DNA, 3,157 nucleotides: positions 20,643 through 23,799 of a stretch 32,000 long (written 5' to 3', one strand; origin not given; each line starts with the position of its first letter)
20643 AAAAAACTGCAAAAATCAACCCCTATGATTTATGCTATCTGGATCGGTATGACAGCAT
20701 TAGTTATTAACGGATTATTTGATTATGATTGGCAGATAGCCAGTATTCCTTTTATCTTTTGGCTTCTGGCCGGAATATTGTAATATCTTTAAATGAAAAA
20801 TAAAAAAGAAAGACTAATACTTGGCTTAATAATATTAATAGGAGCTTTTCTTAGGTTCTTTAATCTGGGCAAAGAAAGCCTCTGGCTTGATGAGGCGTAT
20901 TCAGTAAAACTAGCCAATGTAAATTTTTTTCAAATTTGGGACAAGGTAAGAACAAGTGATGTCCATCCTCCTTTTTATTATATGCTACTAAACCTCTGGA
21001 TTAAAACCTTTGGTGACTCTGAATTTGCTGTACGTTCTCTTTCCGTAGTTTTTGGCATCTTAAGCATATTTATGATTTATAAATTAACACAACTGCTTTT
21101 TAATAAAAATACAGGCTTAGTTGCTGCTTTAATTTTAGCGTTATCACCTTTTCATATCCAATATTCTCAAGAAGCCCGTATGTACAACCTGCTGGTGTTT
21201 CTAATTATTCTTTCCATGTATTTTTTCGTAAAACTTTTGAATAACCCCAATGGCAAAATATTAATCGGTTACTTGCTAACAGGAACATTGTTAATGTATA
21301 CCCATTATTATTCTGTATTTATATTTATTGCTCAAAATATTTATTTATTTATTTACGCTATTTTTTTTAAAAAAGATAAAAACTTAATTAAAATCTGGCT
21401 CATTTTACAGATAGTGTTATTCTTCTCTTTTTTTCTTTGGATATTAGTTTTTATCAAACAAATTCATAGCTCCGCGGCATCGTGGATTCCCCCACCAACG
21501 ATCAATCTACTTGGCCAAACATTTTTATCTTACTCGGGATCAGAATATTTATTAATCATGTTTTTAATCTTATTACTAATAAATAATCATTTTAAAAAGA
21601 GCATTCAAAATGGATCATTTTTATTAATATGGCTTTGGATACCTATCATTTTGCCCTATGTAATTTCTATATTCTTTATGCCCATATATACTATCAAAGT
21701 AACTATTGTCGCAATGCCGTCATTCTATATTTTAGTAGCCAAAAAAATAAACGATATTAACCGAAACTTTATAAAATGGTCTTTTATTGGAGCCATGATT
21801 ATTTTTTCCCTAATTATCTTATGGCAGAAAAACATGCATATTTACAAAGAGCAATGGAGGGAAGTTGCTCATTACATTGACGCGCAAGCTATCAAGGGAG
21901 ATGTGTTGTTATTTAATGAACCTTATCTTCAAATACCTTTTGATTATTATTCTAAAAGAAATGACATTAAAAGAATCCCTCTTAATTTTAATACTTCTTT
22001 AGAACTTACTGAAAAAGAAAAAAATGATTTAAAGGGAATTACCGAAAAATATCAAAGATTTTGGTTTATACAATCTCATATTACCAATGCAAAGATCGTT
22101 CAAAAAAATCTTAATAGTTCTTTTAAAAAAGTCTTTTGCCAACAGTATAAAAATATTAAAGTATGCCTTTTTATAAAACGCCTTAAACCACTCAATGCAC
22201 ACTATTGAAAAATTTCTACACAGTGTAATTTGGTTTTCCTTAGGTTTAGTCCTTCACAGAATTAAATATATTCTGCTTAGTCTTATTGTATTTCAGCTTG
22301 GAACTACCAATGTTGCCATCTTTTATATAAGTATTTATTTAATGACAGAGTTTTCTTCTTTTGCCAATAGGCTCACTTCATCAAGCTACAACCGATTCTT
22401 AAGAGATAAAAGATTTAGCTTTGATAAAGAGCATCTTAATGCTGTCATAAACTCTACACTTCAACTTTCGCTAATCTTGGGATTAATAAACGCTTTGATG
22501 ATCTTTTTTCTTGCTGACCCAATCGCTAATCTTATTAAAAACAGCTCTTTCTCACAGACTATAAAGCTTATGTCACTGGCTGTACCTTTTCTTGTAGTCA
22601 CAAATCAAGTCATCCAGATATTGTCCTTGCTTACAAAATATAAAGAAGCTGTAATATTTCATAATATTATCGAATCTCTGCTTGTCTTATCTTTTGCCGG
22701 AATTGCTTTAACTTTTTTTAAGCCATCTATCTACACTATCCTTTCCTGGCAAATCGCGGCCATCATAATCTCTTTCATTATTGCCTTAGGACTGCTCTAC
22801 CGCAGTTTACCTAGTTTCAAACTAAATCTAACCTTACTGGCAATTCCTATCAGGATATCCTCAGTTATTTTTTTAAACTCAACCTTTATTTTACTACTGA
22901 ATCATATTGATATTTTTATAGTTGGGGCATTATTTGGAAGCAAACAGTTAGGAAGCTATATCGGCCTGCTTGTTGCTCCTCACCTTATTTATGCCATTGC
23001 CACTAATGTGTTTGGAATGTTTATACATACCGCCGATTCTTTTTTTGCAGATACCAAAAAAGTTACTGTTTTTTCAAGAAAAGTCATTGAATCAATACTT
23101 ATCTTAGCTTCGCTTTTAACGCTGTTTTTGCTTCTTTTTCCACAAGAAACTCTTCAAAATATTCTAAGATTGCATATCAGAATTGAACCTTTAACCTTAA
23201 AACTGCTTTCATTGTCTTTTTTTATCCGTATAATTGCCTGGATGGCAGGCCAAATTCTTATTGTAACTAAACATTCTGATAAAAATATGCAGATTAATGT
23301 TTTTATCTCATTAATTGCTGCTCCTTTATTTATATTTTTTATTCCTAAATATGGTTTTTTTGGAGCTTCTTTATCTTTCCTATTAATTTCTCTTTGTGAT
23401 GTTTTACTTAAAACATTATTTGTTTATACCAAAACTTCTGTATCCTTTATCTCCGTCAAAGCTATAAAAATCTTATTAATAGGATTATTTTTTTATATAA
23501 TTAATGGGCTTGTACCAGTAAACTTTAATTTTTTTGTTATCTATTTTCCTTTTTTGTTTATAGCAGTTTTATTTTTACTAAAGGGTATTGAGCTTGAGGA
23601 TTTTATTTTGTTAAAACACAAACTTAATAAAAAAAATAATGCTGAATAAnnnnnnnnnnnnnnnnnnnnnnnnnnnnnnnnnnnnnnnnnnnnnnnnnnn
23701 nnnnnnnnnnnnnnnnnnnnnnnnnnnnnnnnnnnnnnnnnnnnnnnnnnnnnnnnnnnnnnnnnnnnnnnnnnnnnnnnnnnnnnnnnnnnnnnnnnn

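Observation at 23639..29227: Six tandem GT2 glycosyltransferase modules fused into a single 1862-aa ORF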

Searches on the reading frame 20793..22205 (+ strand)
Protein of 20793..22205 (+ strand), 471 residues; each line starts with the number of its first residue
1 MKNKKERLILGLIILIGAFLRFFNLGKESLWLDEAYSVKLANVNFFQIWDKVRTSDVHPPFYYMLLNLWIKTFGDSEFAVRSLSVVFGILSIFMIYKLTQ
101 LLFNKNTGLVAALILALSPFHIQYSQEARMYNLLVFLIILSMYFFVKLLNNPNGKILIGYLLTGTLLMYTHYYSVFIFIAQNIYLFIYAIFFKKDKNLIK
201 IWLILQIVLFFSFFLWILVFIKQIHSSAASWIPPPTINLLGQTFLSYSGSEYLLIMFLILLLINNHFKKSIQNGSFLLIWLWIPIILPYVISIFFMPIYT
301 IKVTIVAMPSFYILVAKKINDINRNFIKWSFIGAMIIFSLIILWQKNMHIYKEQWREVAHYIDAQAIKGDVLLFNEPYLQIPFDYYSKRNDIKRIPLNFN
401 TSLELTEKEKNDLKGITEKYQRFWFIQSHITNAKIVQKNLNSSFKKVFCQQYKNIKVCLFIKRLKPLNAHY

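Call 6: search_protein_families(library=pfam, proteins=[window:20793-22205:+], max_evalue=0.001)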
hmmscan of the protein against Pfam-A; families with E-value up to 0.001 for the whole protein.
window:20793-22205:+ (471 aa): 2 families
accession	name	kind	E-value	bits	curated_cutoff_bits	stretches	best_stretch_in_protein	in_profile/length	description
PF13231.12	PMT_2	-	1.8e-19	70.9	26.1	1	58-213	2-157/160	Dolichyl-phosphate-mannose-protein mannosyltransferase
PF02366.24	PMT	-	0.00025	21.1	22.7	1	71-225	76-240/245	Dolichyl-phosphate-mannose-protein mannosyltransferase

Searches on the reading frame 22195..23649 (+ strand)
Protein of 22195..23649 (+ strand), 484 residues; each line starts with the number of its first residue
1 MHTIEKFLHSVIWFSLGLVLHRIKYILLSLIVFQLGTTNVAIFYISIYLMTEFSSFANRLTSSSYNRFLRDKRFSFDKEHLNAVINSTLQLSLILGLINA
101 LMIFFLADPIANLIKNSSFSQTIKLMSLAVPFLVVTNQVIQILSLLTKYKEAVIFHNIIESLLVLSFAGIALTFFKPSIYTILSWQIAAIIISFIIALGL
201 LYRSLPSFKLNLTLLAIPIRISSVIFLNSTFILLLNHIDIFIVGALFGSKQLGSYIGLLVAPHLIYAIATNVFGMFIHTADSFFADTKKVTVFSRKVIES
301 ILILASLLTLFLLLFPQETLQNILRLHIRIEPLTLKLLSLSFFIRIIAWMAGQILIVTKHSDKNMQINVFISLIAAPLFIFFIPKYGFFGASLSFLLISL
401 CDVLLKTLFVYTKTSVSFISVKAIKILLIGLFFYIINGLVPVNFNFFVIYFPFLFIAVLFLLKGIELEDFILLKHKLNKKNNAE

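Call 6: search_protein_families(library=pfam, proteins=[window:22195-23646:+], max_evalue=0.001)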
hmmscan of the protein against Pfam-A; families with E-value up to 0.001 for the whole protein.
window:22195-23646:+ (484 aa): 2 families
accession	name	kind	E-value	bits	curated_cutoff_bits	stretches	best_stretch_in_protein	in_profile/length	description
PF13440.11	Polysacc_synt_3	-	3.8e-11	43.2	23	1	50-305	17-265/293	Polysaccharide biosynthesis protein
PF01943.22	Polysacc_synt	-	1.1e-06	28.7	28.2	1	9-256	3-245/274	Polysaccharide biosynthesis protein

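Call 69: find_encoding_contigs(protein=window:22195-23649:+, flank=10000, max_places=4)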
Protein window:22195-23649:+ (484 aa): 5 contigs read that carry it; 3 places shown.
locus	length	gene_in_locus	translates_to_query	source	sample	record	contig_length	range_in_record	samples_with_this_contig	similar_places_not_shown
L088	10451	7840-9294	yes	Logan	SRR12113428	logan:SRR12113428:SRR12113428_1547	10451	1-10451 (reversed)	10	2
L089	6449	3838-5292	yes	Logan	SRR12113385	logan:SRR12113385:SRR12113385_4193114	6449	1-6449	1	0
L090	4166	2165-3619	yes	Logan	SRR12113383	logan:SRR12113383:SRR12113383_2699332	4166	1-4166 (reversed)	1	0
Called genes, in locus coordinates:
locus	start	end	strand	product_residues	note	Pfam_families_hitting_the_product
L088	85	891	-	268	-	-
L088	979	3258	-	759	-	-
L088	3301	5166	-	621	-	-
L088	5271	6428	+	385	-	PF04932:Wzy_C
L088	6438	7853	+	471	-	PF13231:PMT_2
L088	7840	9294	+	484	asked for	PF01943:Polysacc_synt (weak), PF13440:Polysacc_synt_3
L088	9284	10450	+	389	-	?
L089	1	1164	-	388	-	?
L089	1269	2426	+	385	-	PF04932:Wzy_C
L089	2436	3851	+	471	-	PF13231:PMT_2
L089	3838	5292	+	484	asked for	PF01943:Polysacc_synt (weak), PF13440:Polysacc_synt_3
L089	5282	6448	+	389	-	?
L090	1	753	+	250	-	?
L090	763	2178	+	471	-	PF13231:PMT_2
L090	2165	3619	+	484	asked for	PF01943:Polysacc_synt (weak), PF13440:Polysacc_synt_3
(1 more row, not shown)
